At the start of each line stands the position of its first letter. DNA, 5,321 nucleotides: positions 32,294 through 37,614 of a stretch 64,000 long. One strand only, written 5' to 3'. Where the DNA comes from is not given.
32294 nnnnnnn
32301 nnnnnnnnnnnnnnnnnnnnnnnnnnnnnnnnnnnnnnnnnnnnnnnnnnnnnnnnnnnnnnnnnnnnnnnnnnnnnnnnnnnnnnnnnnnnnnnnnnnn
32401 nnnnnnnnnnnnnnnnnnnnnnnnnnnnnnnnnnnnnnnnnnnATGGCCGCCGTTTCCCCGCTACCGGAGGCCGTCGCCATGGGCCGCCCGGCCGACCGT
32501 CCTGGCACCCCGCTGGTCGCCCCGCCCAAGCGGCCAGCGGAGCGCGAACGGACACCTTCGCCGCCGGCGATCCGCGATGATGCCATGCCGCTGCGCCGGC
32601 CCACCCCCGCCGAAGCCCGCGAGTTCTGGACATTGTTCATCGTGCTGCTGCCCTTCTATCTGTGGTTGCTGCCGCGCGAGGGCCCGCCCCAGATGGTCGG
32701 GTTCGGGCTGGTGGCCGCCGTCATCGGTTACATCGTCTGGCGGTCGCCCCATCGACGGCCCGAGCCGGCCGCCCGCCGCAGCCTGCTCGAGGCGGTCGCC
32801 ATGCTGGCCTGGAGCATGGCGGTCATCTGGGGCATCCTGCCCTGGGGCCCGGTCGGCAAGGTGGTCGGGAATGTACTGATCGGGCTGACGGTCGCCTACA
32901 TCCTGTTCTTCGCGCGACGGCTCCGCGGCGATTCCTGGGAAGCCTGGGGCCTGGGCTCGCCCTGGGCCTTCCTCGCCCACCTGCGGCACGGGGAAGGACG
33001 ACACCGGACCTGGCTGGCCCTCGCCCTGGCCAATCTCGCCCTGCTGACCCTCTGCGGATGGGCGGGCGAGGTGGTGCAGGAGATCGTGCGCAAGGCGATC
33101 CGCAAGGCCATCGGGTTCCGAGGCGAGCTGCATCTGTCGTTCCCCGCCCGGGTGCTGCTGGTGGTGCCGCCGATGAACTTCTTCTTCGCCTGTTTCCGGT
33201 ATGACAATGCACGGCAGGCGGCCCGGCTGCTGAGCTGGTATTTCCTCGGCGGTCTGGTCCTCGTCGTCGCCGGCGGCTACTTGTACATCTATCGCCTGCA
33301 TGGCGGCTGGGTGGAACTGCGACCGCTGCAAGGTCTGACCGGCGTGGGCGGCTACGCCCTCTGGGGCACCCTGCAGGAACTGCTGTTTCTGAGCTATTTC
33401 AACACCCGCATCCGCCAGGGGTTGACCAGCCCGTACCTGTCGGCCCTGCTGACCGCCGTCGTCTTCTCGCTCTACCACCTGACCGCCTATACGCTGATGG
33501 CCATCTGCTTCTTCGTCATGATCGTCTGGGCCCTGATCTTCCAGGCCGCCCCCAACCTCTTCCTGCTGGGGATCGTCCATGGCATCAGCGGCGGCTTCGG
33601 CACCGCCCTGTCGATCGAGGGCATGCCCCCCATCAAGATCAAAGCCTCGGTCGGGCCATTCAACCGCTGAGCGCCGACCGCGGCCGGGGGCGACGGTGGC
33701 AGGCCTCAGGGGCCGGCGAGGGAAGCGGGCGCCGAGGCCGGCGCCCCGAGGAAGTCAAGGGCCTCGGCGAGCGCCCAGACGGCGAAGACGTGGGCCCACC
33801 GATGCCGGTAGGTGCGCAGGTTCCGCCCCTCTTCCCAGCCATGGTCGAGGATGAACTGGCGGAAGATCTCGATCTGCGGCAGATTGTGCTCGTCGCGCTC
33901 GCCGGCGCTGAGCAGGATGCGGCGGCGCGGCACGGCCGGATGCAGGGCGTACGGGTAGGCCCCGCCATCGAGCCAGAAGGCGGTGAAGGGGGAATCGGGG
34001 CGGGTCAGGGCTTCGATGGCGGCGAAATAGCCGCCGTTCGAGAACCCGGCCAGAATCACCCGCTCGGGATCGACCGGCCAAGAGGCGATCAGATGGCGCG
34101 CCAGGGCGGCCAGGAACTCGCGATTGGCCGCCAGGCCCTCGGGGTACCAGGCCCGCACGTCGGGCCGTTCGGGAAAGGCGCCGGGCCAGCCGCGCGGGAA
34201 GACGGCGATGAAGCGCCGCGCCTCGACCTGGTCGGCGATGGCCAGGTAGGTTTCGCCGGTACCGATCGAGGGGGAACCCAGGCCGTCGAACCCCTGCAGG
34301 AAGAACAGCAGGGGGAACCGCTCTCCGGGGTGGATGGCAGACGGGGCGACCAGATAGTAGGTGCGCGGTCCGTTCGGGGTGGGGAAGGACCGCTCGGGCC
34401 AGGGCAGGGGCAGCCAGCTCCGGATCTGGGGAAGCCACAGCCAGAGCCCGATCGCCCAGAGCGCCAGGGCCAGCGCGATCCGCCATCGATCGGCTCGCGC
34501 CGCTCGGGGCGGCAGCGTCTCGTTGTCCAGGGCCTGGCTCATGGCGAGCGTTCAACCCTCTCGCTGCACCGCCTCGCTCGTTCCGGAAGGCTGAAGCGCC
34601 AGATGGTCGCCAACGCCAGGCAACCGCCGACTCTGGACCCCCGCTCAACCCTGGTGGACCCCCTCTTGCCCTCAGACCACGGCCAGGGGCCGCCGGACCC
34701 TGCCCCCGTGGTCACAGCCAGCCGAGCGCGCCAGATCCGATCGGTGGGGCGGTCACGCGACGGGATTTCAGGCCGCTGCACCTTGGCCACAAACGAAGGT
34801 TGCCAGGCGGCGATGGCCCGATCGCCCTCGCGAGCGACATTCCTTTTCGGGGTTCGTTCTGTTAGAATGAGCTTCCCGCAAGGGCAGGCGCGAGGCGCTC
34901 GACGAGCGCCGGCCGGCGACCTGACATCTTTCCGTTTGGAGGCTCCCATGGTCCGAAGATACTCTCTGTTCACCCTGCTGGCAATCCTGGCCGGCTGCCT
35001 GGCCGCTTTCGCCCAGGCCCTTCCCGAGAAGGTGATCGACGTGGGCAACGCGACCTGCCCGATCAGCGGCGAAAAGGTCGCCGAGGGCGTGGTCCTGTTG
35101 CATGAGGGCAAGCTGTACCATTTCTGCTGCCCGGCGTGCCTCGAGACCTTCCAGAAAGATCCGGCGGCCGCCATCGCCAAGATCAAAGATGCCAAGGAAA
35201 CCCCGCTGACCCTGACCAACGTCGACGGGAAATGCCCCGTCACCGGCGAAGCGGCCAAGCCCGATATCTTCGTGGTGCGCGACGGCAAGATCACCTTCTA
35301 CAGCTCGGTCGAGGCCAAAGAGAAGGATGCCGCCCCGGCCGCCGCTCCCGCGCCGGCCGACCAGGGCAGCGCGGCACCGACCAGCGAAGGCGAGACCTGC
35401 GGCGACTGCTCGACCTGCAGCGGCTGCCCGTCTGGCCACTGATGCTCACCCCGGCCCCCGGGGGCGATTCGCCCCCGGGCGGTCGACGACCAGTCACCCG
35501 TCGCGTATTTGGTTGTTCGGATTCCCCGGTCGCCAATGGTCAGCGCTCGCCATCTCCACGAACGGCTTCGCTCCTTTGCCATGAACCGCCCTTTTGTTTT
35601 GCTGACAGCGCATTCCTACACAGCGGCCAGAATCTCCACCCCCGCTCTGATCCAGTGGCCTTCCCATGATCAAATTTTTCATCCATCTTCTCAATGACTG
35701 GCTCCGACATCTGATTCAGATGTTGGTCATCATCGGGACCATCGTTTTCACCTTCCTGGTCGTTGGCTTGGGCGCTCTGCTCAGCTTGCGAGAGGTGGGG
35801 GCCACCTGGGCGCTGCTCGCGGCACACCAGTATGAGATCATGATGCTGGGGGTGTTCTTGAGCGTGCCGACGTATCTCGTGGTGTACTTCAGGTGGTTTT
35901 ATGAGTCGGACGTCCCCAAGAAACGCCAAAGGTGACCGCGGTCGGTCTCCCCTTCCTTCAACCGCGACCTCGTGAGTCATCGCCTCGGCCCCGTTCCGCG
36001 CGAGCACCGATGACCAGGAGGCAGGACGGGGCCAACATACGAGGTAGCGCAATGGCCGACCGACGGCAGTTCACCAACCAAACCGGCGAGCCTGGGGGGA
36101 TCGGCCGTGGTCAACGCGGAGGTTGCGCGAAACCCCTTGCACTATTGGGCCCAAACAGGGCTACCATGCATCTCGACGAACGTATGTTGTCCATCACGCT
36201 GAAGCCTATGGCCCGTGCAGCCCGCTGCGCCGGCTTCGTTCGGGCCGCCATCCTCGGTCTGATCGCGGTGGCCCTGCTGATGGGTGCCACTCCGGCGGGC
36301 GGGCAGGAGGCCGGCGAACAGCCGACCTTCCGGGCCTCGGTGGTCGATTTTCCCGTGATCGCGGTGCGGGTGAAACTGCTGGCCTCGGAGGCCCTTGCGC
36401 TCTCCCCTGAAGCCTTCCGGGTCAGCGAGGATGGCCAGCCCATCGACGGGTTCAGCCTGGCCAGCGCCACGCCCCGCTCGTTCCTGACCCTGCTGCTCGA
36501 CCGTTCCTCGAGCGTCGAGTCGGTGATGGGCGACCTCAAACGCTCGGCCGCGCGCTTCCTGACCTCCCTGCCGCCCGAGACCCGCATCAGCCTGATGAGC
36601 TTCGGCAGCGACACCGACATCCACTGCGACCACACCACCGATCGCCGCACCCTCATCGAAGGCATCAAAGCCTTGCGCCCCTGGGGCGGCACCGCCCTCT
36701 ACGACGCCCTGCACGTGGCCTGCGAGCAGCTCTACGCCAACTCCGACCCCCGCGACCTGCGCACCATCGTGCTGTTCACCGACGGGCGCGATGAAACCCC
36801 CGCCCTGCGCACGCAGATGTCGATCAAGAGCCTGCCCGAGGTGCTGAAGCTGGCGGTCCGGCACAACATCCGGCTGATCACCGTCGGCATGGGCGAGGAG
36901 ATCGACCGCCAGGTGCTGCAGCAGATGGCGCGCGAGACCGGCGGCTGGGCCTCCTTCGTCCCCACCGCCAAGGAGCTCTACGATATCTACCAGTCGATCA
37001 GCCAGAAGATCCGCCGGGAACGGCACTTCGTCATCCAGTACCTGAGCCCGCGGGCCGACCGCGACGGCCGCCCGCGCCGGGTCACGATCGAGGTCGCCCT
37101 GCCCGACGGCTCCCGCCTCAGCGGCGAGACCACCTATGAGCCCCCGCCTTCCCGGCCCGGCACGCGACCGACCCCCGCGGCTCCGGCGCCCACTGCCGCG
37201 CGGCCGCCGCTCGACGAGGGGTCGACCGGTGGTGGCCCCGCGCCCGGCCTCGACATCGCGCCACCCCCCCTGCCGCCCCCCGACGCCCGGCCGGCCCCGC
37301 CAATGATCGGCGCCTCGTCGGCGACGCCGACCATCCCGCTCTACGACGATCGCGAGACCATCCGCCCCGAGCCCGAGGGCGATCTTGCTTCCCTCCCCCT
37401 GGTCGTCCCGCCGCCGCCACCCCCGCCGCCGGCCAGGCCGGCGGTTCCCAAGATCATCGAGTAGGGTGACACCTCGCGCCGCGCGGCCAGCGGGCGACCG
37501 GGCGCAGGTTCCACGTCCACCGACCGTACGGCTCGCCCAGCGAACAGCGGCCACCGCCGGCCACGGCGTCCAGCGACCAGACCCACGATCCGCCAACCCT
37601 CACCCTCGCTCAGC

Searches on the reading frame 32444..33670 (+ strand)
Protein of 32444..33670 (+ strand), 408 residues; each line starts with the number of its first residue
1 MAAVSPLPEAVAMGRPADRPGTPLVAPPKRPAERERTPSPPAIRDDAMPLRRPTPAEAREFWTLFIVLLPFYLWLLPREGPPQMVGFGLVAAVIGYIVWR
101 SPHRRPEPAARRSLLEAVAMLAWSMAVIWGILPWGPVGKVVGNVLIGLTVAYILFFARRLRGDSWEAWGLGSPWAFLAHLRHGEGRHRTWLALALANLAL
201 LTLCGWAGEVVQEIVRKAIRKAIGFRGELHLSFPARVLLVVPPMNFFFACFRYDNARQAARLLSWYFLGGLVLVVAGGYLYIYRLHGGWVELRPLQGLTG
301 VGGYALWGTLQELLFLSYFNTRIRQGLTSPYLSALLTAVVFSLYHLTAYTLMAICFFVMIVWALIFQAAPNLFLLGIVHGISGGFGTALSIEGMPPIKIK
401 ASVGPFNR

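Call 39: find_encoding_contigs(protein=window:32444-33670:+, flank=10000, max_places=1)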
Protein window:32444-33670:+ (408 aa): 1 contig read that carries it; 1 place shown.
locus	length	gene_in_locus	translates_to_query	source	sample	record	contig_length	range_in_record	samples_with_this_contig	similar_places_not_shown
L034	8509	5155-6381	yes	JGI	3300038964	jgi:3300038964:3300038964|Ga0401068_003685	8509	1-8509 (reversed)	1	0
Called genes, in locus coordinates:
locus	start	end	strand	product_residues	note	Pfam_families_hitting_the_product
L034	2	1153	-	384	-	?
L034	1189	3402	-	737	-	PF02897:Peptidase_S9_N, PF00326:Peptidase_S9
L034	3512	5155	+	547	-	PF07969:Amidohydro_3, PF01979:Amidohydro_1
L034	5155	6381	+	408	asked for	PF02517:Rce1-like (weak)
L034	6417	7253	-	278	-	-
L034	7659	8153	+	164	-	PF24273:TRASH_HVO_1752_C (weak), PF04945:YHS (weak)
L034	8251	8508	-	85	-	?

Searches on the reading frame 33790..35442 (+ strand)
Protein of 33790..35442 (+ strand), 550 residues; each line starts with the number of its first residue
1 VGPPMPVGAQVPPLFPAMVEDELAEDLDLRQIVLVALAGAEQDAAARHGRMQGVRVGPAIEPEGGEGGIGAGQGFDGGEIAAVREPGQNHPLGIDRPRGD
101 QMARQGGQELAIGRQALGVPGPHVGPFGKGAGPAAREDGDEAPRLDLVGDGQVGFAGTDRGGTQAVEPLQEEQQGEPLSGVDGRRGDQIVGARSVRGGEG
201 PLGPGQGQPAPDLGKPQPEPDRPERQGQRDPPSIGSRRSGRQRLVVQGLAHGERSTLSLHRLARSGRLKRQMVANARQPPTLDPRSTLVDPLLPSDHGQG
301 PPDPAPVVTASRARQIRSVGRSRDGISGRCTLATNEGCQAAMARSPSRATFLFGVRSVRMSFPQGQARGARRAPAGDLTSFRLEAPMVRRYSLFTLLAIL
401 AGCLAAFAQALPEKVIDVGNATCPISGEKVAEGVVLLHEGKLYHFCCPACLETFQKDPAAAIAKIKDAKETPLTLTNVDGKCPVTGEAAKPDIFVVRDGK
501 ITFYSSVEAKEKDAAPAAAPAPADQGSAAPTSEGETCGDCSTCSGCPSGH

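Call 60: search_protein_families(library=pfam, proteins=[window:33790-35442:+], max_evalue=0.001)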
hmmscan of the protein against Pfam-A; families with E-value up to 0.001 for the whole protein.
window:33790-35442:+ (550 aa): 2 families
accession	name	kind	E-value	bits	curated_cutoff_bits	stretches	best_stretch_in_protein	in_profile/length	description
PF24273.1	TRASH_HVO_1752_C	-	1.6e-06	28.6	27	1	422-456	3-38/47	HVO_1752, C-terminal TRASH domain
PF04945.19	YHS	-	9.1e-06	26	30.3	1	439-459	21-41/47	YHS domain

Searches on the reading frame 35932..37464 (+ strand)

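Call 60: search_protein_families(library=pfam, proteins=[window:35932-37464:+], max_evalue=0.001)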
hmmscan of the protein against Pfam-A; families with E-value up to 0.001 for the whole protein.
window:35932-37464:+ (510 aa): 3 families
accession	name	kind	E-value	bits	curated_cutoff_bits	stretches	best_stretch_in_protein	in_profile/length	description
PF00092.34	VWA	-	2e-14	54.6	23.8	1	185-353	2-172/174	von Willebrand factor type A domain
PF13519.12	VWA_2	-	1e-13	52.3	27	1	186-285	2-106/107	von Willebrand factor type A domain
PF13768.12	VWA_3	-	2.2e-13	51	27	1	186-342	4-155/155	von Willebrand factor type A domain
